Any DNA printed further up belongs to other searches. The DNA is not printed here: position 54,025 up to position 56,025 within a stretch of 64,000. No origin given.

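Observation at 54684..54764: Inverted 8-mer array pair embedded in frame inside the essential ilvB gene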

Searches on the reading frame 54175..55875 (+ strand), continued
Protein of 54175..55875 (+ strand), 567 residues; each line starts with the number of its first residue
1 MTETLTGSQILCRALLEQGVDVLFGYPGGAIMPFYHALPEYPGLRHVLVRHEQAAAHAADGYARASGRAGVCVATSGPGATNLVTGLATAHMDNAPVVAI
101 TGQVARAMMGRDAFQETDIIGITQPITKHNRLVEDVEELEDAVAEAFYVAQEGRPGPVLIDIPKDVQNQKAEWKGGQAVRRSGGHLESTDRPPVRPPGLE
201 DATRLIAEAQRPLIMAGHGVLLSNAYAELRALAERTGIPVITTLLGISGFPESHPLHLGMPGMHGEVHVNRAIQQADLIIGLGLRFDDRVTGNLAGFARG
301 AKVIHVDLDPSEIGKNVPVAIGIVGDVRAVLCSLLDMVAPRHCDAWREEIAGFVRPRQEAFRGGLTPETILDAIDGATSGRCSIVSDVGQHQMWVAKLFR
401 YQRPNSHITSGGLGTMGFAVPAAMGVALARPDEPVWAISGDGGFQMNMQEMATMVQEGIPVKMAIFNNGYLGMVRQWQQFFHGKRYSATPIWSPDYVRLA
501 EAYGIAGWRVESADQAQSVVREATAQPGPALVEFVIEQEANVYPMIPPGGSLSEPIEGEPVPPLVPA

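Call 25: search_solved_structures(query=window:54175-55875:+, max_evalue=1e-40, show_alignments=2)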
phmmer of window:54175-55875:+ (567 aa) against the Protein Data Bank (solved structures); distinct sequences matched with E-value up to 1e-40: 119 (the best 60 are shown).
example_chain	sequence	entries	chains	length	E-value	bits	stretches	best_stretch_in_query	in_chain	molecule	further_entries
3e9y_A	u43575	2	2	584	9e-147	493.2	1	6-556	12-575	Acetolactate synthase, chloroplastic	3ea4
7tzz_A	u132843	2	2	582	2.2e-146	491.9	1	6-556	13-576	Acetolactate synthase, chloroplastic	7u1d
6u9h_A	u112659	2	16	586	3.3e-146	491.4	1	6-556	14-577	Acetolactate synthase, chloroplastic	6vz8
8et5_A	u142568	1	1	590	3.4e-146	491.4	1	6-556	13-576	Acetolactate synthase, chloroplastic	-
1ybh_A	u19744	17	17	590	3.4e-146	491.3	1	6-556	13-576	Acetolactate synthase, chloroplast | Acetolactate synthase | Acetolactate synthase, chloroplastic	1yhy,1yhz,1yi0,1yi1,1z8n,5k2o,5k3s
7u25_A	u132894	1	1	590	1.3e-145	489.4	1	6-556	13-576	Acetolactate synthase, chloroplastic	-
7stq_A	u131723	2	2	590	2e-144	485.5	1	6-556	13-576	Acetolactate synthase, chloroplastic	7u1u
6lpi_A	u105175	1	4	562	1.2e-136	459.8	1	4-555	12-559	Acetolactate synthase isozyme 1 large subunit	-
1jsc_A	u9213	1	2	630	8.5e-128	430.6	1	5-560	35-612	ACETOHYDROXY-ACID SYNTHASE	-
6u9d_A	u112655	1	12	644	9.2e-128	430.5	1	5-560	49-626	Acetolactate synthase catalytic subunit, mitochondrial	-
1n0h_A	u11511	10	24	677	1.1e-127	430.2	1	5-560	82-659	Acetolactate synthase | Acetolactate synthase, mitochondrial | Acetolactate synthase catalytic subunit, mitochondrial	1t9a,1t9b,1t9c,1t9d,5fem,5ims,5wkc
6dek_A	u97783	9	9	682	3.6e-126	425.2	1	5-554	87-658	Acetolactate synthase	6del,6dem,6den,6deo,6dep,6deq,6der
7egv_A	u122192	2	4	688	4e-124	418.5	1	6-558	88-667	Acetolactate synthase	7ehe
6wo1_A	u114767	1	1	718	3.2e-122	412.2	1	5-555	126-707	Acetohydroxyacid synthase catalytic subunit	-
9yjz_A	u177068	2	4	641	1.7e-119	403.2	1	5-554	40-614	Acetolactate synthase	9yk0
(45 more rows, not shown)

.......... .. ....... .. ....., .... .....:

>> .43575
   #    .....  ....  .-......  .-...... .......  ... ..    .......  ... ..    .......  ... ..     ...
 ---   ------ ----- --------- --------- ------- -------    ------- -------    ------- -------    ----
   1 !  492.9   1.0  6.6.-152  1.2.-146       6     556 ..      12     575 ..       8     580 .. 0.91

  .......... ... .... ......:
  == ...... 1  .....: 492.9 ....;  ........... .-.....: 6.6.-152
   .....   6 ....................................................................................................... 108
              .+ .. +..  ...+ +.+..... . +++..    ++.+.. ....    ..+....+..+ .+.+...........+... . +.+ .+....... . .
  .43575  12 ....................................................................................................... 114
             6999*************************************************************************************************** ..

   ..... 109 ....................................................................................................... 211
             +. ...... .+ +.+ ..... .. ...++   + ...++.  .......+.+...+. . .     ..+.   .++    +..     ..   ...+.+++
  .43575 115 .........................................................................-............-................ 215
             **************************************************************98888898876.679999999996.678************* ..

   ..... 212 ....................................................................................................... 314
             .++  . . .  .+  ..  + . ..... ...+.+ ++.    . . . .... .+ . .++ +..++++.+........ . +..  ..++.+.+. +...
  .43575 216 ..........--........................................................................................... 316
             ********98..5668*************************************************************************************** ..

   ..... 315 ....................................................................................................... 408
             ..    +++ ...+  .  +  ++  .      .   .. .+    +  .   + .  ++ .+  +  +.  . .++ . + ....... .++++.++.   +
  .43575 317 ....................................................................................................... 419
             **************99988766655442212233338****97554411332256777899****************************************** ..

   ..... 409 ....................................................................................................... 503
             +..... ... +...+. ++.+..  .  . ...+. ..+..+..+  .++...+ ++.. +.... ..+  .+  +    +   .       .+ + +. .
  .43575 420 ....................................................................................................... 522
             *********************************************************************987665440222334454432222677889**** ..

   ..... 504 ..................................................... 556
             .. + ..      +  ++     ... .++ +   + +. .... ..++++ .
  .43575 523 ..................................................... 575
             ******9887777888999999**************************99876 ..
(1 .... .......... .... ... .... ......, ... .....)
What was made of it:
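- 54175..55878 (+): ilvB, the biosynthetic acetolactate synthase large subunit (567 aa). It sits in a leuA-ilvB-ilvN-ilvC-leuC gene row. Best PDB match is plant AHAS at E = 9e-147 (call 25).
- On Biosynthetic acetolactate synthase large subunit (IlvB/IlvI, TIGR00118): The protein aligns end to end with plant and E. coli AHAS structures (call 25).
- Closest known: Rickettsia palindromic elements. Different: The linker length stays canonical (call 25).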

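Call 30: find_related_loci(query=window:54175-55875:+, collection=metagenome_contigs, flank=1500)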
Query window:54175-55875:+ (567 aa) in metagenome_contigs; peptide patterns used: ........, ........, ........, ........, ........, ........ (x = any residue, [..] = any of these).
600 stretches matched a pattern (row limit reached: there are more); 587 encode a relative of the query (tblastn E <= 1e-3); the best 80 are kept; 80 distinct loci.
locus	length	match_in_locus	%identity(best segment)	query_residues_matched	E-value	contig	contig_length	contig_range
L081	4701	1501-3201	95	1-567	0e+0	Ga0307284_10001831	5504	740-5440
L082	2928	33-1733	94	1-567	0e+0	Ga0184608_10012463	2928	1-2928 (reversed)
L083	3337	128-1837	85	1-567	0e+0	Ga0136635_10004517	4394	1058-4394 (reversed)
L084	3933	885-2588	83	1-567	0e+0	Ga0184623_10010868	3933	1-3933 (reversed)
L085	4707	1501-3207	81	2-563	0e+0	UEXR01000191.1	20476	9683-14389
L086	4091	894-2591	81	1-563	0e+0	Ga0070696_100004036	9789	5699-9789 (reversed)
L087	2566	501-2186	81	1-561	0e+0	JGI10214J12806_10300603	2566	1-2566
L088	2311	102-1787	80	1-561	0e+0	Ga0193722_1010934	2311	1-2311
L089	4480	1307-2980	80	1-561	0e+0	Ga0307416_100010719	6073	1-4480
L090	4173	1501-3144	81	5-559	0e+0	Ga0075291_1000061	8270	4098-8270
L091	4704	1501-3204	79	1-563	0e+0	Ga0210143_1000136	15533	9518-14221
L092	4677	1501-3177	80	1-567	0e+0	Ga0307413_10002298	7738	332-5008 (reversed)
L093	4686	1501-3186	80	1-561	0e+0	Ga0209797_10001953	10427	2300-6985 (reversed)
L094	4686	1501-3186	80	1-561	0e+0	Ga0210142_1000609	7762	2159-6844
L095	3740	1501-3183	80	1-561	0e+0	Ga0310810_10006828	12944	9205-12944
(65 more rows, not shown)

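Call 33: search_protein_representatives(protein=window:54175-55875:+)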
Query: 567 residues. Proteins with E-value up to 0.001 (for the whole library): 56291; up to 1e-10: 30354; up to 1e-30: 8874. The best 150 are listed.
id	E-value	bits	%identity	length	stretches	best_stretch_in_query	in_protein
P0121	1.0e-178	612.0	55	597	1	3-553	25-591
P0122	7.1e-168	576.2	48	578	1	5-559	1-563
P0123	1.3e-164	565.3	50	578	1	5-551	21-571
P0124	3.3e-164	564.1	51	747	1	1-546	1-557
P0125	1.3e-162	558.7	50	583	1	11-554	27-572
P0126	8.7e-162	556.1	67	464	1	68-460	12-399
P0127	9.8e-161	552.6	49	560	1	5-554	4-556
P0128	9.9e-159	546.0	50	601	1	7-560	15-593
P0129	1.9e-158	545.1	51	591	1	4-560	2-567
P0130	3.3e-158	544.2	48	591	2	1-490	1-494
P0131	2.5e-157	541.4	49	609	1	6-552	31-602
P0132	2.5e-156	538.0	51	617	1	5-552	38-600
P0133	6.6e-155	533.3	49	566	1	5-554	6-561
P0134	8.3e-155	533.0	48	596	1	3-559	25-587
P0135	4.6e-154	530.6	48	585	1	6-555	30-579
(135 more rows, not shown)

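Call 48: predict_structure(alignment_id=A1)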
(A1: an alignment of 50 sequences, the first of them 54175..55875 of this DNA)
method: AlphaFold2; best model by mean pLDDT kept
length: 567 residues; sequences in the alignment: 50
mean_pLDDT: 73.1   pTM: 0.71
mean pLDDT of the five models: 73.1, 71.5, 71.1, 69.7, 67.1
residues with pLDDT >= 90: 174; 70-90: 187; 50-70: 90; < 50: 116
segments of 3 or more residues with pLDDT < 50: 106-127, 176-195, 244-248, 263-265, 287-293, 413-415, 471-492, 539-567
pLDDT, mean of each block of 10 residues (from residue 1): 84 95 86 92 91 87 89 78 71 74 58 35 50 89 90 74 90 53 27 55 94 81 79 93 56 69 56 86 61 53 84 72 88 94 90 60 83 90 77 66 72 64 93 88 70 90 79 37 33 73 92 95 94 74 35 34 42
secondary structure, 60 per line:
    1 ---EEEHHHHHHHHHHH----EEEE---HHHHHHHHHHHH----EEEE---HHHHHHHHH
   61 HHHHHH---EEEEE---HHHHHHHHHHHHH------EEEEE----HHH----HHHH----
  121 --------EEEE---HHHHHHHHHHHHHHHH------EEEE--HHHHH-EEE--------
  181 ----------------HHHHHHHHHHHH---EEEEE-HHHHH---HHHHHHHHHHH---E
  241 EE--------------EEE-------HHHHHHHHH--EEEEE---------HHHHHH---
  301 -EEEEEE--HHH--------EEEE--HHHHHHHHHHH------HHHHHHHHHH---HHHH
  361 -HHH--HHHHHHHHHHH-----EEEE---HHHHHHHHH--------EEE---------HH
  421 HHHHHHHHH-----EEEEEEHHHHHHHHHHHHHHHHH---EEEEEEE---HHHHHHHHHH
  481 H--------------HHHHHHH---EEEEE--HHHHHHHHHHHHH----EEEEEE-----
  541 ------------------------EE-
elements in order: E4-6 H7-17 E22-25 H29-40 E45-48 H52-66 E70-74 H78-90 E97-101 H113-116 E129-132 H136-151 E158-161 H164-168 E170-172 H197-208 E212-216 H218-222 H226-236 E240-242 E257-259 H267-275 E278-282 H292-297 E302-307 E321-324 H327-337 H344-353 H357-360 H367-377 E383-386 H390-398 E407-409 H419-429 E435-440 H441-457 E461-467 H471-481 H496-502 E506-510 H513-525 E530-535
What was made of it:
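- The linker has the canonical length (call 25) and is predicted disordered (call 48). It is predicted disordered (call 48).
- Tried and rejected: The alignment was shallow, with members at least 83% identical, and the mean pLDDT was 73 (call 48).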

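Call 63: search_protein_families(library=pfam, proteins=[window:54175-55875:+])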
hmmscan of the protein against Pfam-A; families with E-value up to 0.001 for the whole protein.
window:54175-55875:+ (567 aa): 3 families
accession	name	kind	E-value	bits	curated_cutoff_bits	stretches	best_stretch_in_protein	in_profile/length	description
PF02775.26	TPP_enzyme_C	-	4.4e-57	192.6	21.9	1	387-534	1-151/151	Thiamine pyrophosphate enzyme, C-terminal TPP binding domain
PF00205.28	TPP_enzyme_M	-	1.2e-47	161.5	30.4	1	200-331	2-134/137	Thiamine pyrophosphate enzyme, central domain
PF02776.23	TPP_enzyme_N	-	1.2e-40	138.4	26.8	1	6-121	2-118/119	Thiamine pyrophosphate enzyme, N-terminal TPP binding domain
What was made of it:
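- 54175..55878 (+): Pfam finds TPP_enzyme_N, _M and _C (call 63).
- On Biosynthetic acetolactate synthase large subunit (IlvB/IlvI, TIGR00118): PF02776 matches residues 6-121, PF00205 residues 200-331 and PF02775 residues 387-534 (call 63).
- On RPE-like / MITE-like in-frame palindromic element: The segment is predicted to be a disordered loop between domains (calls 48, 63).
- Checked: The Pfam central domain TPP_enzyme_M starts at residue 200 (call 63).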

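Call 64: search_protein_families(library=ncbifam, proteins=[window:54175-55875:+])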
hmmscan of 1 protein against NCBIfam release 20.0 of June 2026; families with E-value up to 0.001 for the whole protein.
window:54175-55875:+ (567 aa): 54 families (the best 25 are shown)
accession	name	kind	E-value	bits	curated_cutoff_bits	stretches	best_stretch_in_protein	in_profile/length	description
NF004710.0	PRK06048.1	equivalog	2e-208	693.4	976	1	2-558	5-559/561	acetolactate synthase large subunit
TIGR00118.1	acolac_lg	equivalog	2.3e-207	689.9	538.35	1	5-556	1-554/557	biosynthetic-type acetolactate synthase large subunit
NF005860.0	PRK07789.1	equivalog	5.1e-204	679.1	881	1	2-553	31-595/615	acetolactate synthase large subunit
NF005228.0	PRK06725.1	equivalog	1.7e-193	643.9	991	1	3-553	14-562/571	acetolactate synthase large subunit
NF004919.0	PRK06276.1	equivalog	2.6e-193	643.5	866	1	6-556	2-557/582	acetolactate synthase large subunit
NF005651.0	PRK07418.1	subfamily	2.3e-188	627.3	942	1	3-552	17-575/617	acetolactate synthase large subunit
NF006524.0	PRK08978.1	equivalog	3e-187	623.3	738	1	6-557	2-545/548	acetolactate synthase 2 catalytic subunit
NF005824.0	PRK07710.1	equivalog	6.6e-185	615.7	976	1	3-554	15-566/573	acetolactate synthase large subunit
NF006319.0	PRK08527.1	equivalog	6e-176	586.2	905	1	4-554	3-556/565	acetolactate synthase large subunit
NF006581.0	PRK09107.1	equivalog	1e-174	582.2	974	1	2-553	8-570/595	acetolactate synthase 3 large subunit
NF006016.1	PRK08155.1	equivalog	4.8e-171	569.9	870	1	4-556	2-552/554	acetolactate synthase large subunit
NF005409.0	PRK06965.1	equivalog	1.5e-165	552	1035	1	4-556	20-581/587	acetolactate synthase 3 catalytic subunit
NF005058.0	PRK06466.1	equivalog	7.6e-164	546.3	951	1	3-551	2-562/574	acetolactate synthase 3 large subunit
NF005584.0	PRK07282.1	equivalog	2.3e-161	538.2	970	1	3-554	8-558/566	acetolactate synthase large subunit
NF006525.0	PRK08979.1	equivalog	5.6e-155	516.9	1084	1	3-553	2-562/572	acetolactate synthase 3 large subunit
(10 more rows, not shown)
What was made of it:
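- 54175..55878 (+): TIGR00118 scores 689.9 bits against a cut-off of 538 (call 64).
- On Biosynthetic acetolactate synthase large subunit (IlvB/IlvI, TIGR00118): TIGR00118 scores 689.9 bits against a cut-off of 538.35 (call 64).
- Checked: The ORF passes TIGR00118, biosynthetic acetolactate synthase large subunit, with 689.9 bits against a cut-off of 538.35 (call 64).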
